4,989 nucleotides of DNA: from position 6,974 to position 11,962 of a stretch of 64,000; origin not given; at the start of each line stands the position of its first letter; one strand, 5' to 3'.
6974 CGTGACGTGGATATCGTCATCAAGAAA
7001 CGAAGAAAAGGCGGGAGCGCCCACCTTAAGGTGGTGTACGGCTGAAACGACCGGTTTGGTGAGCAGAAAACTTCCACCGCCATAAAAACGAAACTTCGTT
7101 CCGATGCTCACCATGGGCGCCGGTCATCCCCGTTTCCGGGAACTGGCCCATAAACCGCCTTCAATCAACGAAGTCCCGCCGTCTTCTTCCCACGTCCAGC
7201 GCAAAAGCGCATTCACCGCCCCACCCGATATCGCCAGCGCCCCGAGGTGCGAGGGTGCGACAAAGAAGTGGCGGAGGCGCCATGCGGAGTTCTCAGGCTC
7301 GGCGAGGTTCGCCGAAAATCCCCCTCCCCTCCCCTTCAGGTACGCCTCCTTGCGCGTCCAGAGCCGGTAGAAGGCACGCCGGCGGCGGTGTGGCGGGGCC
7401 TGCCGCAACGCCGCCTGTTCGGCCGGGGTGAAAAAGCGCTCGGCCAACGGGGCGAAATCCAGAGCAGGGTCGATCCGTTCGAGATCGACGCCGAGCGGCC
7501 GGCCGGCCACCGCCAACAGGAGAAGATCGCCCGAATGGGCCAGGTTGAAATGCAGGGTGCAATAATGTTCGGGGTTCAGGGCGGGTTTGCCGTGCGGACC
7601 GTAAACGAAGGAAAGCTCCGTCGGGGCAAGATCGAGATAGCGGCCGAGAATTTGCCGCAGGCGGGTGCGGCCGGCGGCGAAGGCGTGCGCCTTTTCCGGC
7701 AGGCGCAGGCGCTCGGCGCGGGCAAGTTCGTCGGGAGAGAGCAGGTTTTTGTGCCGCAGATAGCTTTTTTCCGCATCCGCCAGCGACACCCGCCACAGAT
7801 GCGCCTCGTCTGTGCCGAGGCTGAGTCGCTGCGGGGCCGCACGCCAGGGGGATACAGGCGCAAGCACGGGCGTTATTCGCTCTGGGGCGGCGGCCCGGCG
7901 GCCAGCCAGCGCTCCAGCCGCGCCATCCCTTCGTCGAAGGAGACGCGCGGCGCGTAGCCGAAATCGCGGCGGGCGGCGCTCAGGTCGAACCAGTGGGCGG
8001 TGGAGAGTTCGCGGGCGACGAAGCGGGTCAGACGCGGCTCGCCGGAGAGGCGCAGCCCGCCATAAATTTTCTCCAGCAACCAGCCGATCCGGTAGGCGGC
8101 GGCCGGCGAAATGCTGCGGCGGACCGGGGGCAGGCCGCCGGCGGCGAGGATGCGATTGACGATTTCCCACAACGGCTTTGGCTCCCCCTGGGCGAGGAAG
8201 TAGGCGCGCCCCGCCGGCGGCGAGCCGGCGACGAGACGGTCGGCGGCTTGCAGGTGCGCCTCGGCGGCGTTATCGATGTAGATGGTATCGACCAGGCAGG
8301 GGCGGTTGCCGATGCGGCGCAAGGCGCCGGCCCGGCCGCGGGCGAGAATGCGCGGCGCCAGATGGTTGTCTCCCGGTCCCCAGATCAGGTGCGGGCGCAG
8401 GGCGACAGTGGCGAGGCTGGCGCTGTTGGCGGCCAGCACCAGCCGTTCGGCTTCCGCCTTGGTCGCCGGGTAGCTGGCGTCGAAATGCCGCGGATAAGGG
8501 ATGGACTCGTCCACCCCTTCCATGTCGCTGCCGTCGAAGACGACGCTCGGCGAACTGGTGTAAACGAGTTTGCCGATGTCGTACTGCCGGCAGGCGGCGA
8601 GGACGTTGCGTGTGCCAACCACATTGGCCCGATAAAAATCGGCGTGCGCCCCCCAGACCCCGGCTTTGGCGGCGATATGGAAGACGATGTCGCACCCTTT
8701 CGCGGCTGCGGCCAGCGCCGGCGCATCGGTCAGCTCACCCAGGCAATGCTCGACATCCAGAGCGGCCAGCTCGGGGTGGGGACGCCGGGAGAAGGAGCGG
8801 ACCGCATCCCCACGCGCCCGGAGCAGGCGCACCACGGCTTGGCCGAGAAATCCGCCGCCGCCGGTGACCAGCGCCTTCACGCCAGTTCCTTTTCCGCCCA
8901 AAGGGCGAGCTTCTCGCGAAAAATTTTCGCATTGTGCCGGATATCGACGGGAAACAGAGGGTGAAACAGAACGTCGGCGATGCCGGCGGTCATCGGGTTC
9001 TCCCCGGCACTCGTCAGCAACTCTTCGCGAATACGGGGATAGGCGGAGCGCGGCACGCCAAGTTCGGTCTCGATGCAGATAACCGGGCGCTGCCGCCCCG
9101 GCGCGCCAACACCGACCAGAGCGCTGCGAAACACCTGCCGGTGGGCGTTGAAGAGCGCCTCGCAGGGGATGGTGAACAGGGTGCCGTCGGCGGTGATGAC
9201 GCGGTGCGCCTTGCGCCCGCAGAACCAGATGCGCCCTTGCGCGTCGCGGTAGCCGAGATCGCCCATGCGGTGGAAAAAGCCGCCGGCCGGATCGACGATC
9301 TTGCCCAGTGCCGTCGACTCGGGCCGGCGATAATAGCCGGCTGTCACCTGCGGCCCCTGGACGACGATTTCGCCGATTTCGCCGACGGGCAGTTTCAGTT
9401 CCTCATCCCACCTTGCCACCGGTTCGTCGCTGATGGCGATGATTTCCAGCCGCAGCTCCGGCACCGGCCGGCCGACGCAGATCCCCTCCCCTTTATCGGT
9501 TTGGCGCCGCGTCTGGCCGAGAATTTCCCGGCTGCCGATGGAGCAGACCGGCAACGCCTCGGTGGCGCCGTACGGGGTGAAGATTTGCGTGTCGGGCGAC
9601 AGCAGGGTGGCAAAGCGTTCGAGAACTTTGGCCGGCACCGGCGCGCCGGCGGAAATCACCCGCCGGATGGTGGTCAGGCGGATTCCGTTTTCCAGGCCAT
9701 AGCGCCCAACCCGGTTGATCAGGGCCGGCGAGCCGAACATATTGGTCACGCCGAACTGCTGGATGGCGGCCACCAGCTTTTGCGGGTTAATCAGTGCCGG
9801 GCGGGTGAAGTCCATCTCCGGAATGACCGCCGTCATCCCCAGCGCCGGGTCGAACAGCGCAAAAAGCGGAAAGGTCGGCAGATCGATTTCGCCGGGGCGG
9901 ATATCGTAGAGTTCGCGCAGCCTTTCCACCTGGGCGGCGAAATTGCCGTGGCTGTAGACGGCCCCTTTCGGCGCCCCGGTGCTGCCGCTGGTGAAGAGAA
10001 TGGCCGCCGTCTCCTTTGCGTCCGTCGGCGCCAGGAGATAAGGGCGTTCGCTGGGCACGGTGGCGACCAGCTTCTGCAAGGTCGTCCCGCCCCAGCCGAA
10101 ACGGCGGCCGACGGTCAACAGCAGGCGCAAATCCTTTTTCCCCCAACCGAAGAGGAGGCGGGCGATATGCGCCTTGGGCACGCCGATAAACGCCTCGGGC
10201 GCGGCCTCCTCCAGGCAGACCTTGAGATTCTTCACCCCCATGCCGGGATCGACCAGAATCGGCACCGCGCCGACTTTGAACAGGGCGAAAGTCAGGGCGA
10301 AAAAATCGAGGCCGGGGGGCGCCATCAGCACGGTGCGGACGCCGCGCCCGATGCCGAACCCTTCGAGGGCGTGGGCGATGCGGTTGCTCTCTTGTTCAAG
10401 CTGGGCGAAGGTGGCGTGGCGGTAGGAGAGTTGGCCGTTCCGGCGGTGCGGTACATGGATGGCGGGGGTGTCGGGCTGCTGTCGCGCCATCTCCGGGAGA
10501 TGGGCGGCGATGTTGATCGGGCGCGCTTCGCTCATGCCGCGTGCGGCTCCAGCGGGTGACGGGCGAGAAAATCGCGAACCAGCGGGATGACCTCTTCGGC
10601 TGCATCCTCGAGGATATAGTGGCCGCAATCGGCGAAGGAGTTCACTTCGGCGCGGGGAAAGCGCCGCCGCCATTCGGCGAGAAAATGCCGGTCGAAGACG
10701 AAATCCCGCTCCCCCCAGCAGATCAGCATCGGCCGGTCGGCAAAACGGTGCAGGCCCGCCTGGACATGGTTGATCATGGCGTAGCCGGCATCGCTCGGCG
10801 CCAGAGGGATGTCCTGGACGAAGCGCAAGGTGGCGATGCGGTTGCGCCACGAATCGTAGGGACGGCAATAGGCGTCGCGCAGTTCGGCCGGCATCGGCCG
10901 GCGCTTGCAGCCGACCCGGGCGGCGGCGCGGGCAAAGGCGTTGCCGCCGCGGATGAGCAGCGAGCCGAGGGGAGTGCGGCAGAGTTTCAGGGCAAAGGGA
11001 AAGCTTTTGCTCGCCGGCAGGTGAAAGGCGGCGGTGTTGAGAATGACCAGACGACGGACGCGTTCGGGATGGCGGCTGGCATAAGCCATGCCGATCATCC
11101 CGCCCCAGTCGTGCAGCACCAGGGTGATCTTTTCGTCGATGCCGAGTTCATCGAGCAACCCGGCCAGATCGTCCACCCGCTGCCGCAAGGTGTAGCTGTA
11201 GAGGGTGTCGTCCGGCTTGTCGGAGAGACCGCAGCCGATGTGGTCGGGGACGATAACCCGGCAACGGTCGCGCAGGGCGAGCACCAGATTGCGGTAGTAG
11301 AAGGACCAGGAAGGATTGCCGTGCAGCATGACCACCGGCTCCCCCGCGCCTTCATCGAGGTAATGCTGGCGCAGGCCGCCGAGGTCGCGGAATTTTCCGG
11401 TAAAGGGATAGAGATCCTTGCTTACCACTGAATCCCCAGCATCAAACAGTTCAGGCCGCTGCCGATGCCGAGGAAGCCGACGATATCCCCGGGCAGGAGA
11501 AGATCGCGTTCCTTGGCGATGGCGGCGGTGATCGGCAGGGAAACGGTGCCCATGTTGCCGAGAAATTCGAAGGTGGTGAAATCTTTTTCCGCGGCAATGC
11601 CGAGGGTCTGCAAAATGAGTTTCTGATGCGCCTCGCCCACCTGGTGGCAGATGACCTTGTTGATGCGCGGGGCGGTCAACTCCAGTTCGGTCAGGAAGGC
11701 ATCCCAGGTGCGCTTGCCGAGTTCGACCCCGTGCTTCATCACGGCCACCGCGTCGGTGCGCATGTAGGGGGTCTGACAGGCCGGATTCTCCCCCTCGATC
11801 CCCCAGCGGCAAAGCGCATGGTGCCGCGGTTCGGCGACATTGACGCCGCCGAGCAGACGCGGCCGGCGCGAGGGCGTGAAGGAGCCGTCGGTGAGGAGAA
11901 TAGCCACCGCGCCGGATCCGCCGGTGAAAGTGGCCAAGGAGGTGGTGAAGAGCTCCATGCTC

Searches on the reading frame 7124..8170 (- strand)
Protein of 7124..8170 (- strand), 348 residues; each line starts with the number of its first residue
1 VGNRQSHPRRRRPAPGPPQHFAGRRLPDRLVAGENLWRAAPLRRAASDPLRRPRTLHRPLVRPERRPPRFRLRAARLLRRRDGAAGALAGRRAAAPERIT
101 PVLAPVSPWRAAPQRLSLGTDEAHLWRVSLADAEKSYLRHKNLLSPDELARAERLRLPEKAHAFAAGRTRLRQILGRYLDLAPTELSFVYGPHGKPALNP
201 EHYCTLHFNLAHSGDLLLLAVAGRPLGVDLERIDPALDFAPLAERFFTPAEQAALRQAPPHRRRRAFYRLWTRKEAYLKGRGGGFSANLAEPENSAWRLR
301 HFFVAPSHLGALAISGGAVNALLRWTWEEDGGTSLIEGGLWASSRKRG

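Call 8: search_protein_families(library=ncbifam, proteins=[window:7124-8170:-])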
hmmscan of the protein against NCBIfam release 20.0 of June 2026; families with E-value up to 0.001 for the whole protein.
window:7124-8170:- (348 aa): 4 families
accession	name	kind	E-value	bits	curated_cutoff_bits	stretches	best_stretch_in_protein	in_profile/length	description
NF042922.1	4PPT_HetI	equivalog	2.6e-51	174.2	370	1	108-286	4-184/235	4'-phosphopantetheinyl transferase HetI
NF007676.0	PRK10351.1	equivalog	8.8e-22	77.6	174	1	156-284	24-146/195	4'-phosphopantetheinyl transferase AcpT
NF047349.1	4PPT_AusB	equivalog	6.7e-13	48.5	225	1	175-290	52-157/205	aureusimine biosynthesis 4'-phosphopantetheinyl transferase AusB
TIGR00556.1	pantethn_trn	domain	8.3e-09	35.6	45.35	1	225-287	4-70/128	phosphopantetheine--protein transferase domain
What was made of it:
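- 7124..8170 (-): 4'-phosphopantetheinyl transferase (pfaE-like). The ORF maximum is shown. HetI/AcpT-type hits (call 8).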

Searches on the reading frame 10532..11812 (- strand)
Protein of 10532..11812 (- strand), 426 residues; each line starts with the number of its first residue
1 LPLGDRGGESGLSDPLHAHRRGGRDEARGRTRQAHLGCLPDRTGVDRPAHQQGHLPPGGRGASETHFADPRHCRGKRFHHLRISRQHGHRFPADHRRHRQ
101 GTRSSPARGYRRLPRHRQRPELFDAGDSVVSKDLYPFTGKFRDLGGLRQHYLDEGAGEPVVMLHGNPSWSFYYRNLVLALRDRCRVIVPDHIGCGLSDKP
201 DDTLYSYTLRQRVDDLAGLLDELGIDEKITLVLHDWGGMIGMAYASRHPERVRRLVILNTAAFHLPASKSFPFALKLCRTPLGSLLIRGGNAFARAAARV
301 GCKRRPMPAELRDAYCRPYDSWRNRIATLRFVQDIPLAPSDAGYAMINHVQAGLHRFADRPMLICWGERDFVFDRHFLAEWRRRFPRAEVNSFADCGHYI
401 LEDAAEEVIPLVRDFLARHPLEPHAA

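Call 8: search_protein_families(library=ncbifam, proteins=[window:10532-11812:-])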
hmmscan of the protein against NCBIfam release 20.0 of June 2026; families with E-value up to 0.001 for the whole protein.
window:10532-11812:- (426 aa): 30 families (the best 25 are shown)
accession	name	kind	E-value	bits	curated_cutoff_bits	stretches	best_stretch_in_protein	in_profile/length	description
NF002938.0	PRK03592.1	equivalog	3.5e-50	171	241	1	140-419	13-292/298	haloalkane dehalogenase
NF002873.0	PRK03204.1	equivalog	6.7e-43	147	466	1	129-408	6-277/286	haloalkane dehalogenase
NF002043.0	PRK00870.1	subfamily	4.6e-39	134.7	265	1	136-418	18-300/302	haloalkane dehalogenase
NF045632.1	hydroxlase_HsaD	equivalog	7.1e-19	67.8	400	1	138-263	13-140/290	4,5:9,10-diseco-3-hydroxy-5,9,17-trioxoandrosta-1(10),2-diene-4-oate hydrolase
NF050089.1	i_nPHAscl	equivalog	9.7e-19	67.5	300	2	154-262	15-119/288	intracellular short-chain-length polyhydroxyalkanoate depolymerase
TIGR01250.1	pro_imino_pep_2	subfamily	8.5e-17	61.6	167.65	1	152-260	20-129/288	proline iminopeptidase-family hydrolase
TIGR02427.1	protocat_pcaD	equivalog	6.1e-16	58.5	255.85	1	173-262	29-114/251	3-oxoadipate enol-lactonase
TIGR03343.1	biphenyl_bphD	equivalog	2.8e-15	56.3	462.15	1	144-262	17-136/282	2-hydroxy-6-oxo-6-phenylhexa-2,4-dienoate hydrolase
NF011457.0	PRK14875.1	equivalog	3.2e-14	52.7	307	1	143-262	116-233/372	acetoin dehydrogenase dihydrolipoyllysine-residue acetyltransferase subunit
NF051487.1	bifunc_PcaCD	exception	4.6e-14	52.3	430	1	156-268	171-279/413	bifunctional 4-carboxymuconolactone decarboxylase/3-oxoadipate enol-lactonase PcaCD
NF051488.1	bifunc_PcaDC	exception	5.1e-14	52.2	390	1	169-263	25-114/375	bifunctional 3-oxoadipate enol-lactonase/4-carboxymuconolactone decarboxylase PcaDC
NF045948.1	ProImpepThrmp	equivalog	1.8e-13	50.6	500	1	144-259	9-127/291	proline iminopeptidase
TIGR03056.1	bchO_mg_che_rel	equivalog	2.3e-13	49.8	172.55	1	140-416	9-277/278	alpha/beta fold hydrolase BchO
NF045945.1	ProImpepLactob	equivalog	1e-12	48.2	400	1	157-261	27-132/293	proline iminopeptidase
TIGR03611.1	RutD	equivalog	1.2e-12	47.7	238.5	1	158-263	14-116/258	pyrimidine utilization protein D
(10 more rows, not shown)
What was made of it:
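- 10532..11812 (-): oleB (alpha/beta hydrolase, haloalkane-dehalogenase-like). The ORF maximum is shown. The HMM match starts at residue 129 at the earliest, so the start is probably near 11428. Call 8.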
